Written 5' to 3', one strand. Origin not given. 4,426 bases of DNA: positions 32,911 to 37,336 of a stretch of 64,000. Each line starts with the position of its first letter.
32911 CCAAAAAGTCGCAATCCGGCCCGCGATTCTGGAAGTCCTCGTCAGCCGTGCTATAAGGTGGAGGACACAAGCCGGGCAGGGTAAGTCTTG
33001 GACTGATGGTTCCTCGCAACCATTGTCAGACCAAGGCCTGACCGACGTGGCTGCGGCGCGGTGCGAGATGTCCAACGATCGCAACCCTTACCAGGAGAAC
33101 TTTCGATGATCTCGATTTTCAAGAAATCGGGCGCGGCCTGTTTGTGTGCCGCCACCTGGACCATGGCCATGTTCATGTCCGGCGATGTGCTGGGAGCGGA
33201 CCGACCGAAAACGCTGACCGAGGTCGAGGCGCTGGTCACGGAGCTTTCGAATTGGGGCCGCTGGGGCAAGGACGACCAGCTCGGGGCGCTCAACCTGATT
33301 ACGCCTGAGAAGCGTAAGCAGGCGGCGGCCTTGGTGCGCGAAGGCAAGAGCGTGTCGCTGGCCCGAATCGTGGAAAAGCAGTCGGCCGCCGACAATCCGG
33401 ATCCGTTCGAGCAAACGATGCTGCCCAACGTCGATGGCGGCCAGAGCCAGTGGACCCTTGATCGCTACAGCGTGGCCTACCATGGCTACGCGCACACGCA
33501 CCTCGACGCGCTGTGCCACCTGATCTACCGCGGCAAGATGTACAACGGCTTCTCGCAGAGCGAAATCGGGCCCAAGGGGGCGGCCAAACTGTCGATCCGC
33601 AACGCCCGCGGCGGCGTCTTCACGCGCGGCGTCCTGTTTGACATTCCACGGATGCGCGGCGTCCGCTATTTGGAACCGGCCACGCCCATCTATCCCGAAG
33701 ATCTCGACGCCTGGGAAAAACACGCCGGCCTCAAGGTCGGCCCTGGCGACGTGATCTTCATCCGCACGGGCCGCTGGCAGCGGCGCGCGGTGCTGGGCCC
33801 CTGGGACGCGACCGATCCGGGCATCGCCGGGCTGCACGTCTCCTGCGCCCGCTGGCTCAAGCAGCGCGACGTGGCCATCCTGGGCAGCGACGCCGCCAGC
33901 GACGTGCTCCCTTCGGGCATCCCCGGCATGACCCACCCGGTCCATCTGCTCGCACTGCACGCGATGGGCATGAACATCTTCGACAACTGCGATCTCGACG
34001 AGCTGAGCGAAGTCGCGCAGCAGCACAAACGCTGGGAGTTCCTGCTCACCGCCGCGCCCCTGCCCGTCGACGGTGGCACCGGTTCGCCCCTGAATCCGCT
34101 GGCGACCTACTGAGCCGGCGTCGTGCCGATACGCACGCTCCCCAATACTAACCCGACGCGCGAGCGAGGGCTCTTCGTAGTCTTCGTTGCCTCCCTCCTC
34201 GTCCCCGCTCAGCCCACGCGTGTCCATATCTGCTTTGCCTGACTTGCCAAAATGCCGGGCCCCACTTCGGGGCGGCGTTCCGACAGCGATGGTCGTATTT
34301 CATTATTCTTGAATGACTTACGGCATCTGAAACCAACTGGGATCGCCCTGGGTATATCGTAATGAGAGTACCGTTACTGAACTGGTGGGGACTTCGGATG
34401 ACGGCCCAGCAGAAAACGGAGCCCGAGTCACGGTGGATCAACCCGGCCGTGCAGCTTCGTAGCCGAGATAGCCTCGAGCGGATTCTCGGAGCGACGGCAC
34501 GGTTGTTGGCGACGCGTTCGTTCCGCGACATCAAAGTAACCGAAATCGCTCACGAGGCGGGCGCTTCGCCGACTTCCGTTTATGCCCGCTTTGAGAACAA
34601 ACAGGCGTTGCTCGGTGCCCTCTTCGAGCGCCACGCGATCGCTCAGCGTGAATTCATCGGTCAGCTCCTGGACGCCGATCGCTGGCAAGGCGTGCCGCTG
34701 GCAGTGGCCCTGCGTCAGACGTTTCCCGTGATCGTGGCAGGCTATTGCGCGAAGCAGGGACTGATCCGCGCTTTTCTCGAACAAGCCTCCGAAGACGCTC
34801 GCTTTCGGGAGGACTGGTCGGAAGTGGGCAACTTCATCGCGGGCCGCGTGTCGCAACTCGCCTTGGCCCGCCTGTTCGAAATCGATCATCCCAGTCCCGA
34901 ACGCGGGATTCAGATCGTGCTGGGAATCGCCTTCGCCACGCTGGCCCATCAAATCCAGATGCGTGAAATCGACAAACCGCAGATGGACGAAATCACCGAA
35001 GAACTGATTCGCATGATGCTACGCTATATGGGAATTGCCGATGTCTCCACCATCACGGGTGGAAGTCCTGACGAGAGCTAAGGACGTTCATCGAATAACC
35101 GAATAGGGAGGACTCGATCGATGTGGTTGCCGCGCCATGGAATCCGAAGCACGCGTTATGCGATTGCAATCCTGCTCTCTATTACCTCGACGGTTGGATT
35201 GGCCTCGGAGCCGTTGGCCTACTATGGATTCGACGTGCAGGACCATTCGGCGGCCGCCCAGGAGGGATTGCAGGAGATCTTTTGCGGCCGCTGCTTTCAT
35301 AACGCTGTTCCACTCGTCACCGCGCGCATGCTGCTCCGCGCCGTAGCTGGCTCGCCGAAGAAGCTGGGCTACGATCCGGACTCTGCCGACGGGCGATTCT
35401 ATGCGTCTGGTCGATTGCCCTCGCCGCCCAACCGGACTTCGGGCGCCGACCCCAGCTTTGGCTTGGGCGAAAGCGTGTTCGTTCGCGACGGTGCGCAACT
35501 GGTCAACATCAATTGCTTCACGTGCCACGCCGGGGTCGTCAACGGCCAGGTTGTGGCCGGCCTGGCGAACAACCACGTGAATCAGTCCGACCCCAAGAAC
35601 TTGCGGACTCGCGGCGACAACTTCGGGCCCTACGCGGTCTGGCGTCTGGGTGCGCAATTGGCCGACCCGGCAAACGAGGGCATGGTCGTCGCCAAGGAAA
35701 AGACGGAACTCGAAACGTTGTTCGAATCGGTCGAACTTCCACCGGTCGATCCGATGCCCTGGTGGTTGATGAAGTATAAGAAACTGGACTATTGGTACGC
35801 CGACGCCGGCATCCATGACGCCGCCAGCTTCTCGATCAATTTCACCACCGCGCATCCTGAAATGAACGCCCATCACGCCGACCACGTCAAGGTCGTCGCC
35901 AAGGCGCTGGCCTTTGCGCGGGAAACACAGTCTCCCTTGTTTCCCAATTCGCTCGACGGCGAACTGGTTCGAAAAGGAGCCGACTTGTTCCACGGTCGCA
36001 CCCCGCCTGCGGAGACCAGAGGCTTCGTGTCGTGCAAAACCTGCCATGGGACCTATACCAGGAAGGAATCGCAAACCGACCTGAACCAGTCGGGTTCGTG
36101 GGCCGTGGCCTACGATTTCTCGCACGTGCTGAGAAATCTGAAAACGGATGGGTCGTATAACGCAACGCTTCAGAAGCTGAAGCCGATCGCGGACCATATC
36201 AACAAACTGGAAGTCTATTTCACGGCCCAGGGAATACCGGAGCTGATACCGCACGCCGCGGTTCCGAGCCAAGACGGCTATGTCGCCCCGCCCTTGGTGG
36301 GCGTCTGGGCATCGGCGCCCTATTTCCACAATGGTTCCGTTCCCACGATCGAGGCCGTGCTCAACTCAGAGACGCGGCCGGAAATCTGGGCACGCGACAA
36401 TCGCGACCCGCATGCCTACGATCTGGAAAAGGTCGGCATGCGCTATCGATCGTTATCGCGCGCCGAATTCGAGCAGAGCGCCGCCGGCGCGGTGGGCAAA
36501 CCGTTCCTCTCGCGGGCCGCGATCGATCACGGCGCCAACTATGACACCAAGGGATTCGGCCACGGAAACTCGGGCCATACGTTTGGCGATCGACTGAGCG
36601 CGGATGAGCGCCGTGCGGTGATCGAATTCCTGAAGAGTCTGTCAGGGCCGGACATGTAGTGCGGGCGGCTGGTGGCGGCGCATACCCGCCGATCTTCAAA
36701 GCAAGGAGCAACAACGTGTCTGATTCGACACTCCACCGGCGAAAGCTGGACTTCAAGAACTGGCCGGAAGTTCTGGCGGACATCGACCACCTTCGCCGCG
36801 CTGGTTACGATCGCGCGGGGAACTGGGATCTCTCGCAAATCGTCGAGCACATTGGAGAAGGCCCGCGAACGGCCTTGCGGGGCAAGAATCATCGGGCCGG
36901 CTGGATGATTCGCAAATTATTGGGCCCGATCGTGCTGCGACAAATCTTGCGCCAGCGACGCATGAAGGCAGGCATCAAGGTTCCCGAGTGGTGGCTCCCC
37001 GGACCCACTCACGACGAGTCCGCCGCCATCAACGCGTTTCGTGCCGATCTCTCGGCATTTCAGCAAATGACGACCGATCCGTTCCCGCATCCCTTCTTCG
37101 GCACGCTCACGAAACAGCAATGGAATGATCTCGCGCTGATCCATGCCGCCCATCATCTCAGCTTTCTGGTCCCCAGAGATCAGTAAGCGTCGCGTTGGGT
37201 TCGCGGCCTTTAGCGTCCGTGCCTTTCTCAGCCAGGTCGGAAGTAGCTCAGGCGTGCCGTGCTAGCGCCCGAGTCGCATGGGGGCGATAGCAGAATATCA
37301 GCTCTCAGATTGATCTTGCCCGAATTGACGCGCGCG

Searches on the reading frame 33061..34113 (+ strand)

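Call 38: search_protein_families(library=pfam, proteins=[window:33061-34113:+], max_evalue=0.01)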
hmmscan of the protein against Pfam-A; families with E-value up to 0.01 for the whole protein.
window:33061-34113:+ (350 aa): 1 family
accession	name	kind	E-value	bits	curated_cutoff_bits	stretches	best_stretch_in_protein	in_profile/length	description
PF04199.19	Cyclase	-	1.8e-15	57.8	23.1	1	140-280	24-139/142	Putative cyclase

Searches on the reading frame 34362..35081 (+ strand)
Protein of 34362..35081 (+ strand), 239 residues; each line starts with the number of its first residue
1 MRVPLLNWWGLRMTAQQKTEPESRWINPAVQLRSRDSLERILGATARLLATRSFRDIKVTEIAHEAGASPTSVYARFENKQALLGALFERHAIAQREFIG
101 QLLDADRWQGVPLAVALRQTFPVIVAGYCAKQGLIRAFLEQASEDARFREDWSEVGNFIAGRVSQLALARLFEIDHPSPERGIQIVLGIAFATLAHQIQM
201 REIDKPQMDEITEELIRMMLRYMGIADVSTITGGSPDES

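Call 38: search_protein_families(library=pfam, proteins=[window:34362-35081:+], max_evalue=0.01)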
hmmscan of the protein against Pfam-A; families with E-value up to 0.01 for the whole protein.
window:34362-35081:+ (239 aa): 2 families
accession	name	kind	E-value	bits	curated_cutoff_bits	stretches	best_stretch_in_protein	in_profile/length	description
PF00440.29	TetR_N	-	4.9e-10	39.5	24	1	41-87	1-47/47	Bacterial regulatory proteins, tetR family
PF17918.6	TetR_C_15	-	0.00013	23.1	26.8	1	112-222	1-107/108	Tetracyclin repressor-like, C-terminal domain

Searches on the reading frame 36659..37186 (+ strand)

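Call 38: search_protein_families(library=pfam, proteins=[window:36659-37186:+], max_evalue=0.01)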
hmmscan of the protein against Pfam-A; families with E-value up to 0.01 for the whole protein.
window:36659-37186:+ (175 aa): 2 families
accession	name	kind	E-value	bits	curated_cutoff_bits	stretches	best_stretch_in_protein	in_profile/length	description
PF07606.16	DUF1569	-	6.9e-29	101.4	21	1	26-173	3-152/152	Protein of unknown function (DUF1569)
PF12867.12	DinB_2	-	0.0066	17.3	24.8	0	19-168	15-126/128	DinB superfamily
